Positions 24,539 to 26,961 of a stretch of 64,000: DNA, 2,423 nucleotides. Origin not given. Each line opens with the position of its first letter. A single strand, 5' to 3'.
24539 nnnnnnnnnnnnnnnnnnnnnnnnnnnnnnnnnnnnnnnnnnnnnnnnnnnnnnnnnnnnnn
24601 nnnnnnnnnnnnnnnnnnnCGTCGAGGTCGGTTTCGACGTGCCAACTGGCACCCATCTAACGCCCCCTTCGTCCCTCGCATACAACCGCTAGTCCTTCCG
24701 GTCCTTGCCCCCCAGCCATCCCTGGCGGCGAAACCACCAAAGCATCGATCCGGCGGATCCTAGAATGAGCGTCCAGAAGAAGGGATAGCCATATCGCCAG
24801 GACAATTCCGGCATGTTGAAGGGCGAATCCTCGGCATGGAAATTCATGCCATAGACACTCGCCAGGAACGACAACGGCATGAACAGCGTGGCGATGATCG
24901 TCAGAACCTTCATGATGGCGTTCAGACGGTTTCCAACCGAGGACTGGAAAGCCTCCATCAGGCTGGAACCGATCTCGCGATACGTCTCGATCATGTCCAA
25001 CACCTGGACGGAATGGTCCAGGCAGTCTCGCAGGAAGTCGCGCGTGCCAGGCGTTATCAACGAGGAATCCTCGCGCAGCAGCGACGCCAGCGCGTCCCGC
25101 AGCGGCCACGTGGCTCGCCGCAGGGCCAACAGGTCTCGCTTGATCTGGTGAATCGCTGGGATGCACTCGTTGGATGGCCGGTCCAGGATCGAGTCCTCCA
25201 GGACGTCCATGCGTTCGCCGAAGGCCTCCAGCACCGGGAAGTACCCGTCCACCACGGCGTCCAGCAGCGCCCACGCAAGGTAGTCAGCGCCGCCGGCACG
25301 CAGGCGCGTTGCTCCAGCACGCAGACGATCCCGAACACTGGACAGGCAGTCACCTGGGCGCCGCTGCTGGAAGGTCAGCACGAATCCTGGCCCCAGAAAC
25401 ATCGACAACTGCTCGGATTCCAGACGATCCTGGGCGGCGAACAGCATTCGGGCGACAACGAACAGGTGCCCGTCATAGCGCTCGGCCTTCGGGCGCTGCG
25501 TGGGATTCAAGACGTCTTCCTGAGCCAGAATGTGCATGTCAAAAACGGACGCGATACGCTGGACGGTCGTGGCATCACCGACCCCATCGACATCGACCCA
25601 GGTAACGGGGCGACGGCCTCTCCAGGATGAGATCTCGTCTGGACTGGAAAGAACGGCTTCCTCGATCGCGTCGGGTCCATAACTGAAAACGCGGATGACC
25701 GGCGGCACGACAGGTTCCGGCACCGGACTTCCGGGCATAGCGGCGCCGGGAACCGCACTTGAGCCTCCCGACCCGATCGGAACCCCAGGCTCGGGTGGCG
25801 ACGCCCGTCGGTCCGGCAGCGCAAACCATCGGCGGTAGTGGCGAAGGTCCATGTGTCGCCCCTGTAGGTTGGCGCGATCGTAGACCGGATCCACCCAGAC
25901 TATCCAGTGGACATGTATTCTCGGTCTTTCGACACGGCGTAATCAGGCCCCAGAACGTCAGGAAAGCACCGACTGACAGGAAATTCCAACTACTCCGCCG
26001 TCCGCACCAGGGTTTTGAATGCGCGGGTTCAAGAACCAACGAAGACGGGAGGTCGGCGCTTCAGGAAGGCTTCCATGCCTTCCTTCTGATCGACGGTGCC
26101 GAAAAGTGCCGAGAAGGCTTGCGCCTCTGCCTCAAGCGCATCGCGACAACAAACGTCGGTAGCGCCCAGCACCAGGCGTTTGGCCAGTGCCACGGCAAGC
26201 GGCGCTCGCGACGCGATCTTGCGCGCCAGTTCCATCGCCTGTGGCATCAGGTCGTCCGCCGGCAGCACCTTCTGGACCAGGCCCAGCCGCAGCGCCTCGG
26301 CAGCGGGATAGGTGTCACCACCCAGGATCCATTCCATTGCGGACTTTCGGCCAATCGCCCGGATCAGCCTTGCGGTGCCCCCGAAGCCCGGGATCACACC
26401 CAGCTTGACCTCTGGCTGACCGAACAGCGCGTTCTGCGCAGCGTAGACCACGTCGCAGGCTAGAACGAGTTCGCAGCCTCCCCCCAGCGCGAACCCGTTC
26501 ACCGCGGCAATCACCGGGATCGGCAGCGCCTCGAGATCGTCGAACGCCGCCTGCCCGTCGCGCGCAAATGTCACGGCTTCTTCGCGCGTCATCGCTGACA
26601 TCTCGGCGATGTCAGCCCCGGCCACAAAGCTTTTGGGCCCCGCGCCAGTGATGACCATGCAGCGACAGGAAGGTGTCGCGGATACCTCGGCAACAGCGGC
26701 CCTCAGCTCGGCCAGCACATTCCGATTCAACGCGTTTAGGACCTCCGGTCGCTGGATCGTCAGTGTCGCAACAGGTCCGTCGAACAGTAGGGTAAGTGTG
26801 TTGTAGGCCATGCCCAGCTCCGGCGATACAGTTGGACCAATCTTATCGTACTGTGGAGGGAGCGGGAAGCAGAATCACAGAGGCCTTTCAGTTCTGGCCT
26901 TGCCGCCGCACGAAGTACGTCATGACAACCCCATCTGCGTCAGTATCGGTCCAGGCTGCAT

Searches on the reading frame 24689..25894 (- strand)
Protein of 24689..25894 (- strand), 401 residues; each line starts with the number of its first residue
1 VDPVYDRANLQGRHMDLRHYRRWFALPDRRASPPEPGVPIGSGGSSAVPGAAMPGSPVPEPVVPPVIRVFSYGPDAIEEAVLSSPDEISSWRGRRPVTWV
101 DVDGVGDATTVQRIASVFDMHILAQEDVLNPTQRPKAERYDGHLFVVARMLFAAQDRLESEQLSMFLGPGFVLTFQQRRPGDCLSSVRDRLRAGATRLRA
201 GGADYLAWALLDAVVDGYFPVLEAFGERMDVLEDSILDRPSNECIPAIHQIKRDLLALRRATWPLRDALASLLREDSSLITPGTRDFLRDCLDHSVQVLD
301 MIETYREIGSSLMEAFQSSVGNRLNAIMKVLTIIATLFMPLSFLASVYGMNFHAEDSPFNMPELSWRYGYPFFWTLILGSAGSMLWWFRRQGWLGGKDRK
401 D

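Call 82: search_protein_families(library=pfam, proteins=[window:24689-25894:-], max_evalue=0.00001)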
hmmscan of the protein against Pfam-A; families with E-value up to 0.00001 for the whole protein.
window:24689-25894:- (401 aa): 1 family
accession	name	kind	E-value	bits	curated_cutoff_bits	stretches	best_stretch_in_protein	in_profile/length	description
PF01544.23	CorA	-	1.4e-65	222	27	1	98-390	5-292/292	CorA-like Mg2+ transporter protein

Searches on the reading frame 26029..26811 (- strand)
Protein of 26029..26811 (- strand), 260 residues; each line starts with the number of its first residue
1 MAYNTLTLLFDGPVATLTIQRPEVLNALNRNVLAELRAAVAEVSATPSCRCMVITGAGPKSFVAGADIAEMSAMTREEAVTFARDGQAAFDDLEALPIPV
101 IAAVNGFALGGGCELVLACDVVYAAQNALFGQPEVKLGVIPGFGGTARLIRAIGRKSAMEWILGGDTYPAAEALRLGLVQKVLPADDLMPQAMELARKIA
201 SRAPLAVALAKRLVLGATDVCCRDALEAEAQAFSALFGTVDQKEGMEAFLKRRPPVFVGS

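Call 82: search_protein_families(library=pfam, proteins=[window:26029-26811:-], max_evalue=0.00001)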
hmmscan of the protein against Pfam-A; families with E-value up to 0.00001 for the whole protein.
window:26029-26811:- (260 aa): 2 families
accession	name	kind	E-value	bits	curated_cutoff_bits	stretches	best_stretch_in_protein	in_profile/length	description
PF00378.25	ECH_1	-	7e-70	235.7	27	1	13-258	5-249/251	Enoyl-CoA hydratase/isomerase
PF16113.10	ECH_2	-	5.5e-32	112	27.2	1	15-189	2-178/335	Enoyl-CoA hydratase/isomerase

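Call 83: find_homologous_proteins(query=window:26029-26811:-, max_evalue=1e-60)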
Query window:26029-26811:- (260 aa): 5583 proteins with E <= 1e-60 among 8000 candidates; the best 120 are listed.
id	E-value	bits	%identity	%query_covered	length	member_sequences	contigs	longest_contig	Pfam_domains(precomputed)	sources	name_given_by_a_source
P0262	1.6e-161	553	100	100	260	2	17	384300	PF00378.26,PF16113.11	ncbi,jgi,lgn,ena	jgi:enoyl-CoA hydratase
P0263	6.0e-112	391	75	100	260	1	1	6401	PF00378.26,PF16113.11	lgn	-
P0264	1.9e-110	386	72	100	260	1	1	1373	PF00378.26,PF16113.11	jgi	-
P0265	9.0e-107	374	69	100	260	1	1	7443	PF00378.26,PF16113.11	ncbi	-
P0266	3.5e-106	372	68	100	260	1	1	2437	PF00378.26,PF16113.11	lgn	-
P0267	1.6e-105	370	67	100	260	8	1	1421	PF00378.26,PF16113.11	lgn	-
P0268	6.0e-105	368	68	100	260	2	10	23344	PF00378.26,PF16113.11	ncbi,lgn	-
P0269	2.0e-104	366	68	100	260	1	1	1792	PF00378.26,PF16113.11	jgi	-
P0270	4.2e-102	359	68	100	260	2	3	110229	PF00378.26,PF16113.11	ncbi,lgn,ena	-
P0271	5.0e-102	358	66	100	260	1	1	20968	PF00378.26,PF16113.11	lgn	-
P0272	2.1e-100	353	65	100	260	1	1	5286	PF00378.26,PF16113.11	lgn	-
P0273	6.2e-96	339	63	100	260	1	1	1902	PF00378.26,PF16113.11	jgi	jgi:enoyl-CoA hydratase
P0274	1.8e-92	327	61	100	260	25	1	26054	PF00378.26,PF16113.11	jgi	-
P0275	6.8e-89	315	62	100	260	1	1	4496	PF00378.26,PF16113.11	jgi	jgi:enoyl-CoA hydratase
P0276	3.4e-88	313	61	99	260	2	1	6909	PF00378.26,PF16113.11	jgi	jgi:enoyl-CoA hydratase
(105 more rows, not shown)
